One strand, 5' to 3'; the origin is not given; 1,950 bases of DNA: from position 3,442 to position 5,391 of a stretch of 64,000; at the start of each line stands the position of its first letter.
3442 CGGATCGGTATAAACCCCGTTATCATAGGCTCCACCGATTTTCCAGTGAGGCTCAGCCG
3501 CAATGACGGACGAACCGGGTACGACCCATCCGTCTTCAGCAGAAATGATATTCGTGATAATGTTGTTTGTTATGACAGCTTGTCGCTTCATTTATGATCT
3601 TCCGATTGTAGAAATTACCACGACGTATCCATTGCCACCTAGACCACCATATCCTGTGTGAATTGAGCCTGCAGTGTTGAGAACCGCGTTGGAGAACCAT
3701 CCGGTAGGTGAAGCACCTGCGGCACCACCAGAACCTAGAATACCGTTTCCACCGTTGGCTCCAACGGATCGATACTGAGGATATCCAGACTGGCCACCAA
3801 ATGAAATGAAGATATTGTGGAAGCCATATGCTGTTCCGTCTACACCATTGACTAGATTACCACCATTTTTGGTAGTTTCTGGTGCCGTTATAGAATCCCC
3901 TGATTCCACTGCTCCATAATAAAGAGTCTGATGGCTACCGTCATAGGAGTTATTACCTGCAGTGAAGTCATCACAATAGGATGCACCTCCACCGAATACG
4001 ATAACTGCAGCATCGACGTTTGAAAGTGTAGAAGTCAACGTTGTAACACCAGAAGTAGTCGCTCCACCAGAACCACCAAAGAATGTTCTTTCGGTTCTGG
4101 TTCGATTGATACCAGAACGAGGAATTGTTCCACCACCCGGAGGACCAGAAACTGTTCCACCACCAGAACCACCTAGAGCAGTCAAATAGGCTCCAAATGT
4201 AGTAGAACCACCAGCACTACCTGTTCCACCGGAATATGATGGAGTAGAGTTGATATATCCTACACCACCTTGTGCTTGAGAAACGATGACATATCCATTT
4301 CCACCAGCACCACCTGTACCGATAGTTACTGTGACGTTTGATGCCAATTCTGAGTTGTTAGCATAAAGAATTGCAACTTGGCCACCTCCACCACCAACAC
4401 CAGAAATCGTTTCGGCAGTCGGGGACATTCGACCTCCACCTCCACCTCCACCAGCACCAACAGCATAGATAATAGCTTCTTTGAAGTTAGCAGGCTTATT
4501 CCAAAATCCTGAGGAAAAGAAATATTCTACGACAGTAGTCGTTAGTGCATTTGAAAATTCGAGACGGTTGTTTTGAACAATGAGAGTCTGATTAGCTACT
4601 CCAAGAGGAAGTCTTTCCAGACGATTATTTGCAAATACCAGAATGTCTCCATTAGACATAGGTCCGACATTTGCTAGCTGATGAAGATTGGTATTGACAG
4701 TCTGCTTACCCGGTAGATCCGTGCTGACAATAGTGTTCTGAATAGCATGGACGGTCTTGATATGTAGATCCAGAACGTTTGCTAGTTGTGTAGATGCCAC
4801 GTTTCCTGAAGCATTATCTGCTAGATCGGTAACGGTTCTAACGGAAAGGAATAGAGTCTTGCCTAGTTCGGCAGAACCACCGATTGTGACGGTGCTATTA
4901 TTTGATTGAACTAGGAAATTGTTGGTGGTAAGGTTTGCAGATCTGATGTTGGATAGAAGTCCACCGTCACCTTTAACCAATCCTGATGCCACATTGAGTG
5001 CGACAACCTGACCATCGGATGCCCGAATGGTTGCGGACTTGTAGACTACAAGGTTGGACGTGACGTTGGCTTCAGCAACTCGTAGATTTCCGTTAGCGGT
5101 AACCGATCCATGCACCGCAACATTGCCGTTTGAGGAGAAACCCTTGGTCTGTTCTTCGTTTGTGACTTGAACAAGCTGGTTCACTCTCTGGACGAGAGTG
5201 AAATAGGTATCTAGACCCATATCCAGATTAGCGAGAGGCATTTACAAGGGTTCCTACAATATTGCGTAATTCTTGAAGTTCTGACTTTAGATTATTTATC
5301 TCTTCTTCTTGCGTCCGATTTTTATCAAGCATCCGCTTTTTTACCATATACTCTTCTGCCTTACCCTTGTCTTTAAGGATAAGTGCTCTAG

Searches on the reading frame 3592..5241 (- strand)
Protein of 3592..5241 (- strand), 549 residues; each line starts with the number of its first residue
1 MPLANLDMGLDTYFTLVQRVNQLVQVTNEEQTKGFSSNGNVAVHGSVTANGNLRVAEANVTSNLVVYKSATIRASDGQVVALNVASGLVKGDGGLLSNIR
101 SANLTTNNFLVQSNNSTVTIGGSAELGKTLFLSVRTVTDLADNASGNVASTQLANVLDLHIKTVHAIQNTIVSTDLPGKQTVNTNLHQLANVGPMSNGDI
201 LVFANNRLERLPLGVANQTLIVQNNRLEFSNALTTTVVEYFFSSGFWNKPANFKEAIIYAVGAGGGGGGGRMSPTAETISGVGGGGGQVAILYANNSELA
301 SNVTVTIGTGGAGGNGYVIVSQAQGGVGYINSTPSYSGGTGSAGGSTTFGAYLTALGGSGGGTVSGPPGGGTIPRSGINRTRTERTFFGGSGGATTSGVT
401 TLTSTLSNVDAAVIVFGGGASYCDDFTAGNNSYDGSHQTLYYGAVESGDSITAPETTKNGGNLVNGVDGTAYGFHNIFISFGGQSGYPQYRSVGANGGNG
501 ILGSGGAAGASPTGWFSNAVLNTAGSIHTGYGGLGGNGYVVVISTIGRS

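Call 57: search_protein_families(library=phrogs, proteins=[window:3592-5241:-], max_evalue=0.00001)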
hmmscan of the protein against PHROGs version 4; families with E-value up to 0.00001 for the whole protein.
window:3592-5241:- (549 aa): 1 family
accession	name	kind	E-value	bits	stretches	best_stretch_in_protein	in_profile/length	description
phrog_863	-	tail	4.5e-21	76.5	1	32-436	222-592/690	tail fiber assembly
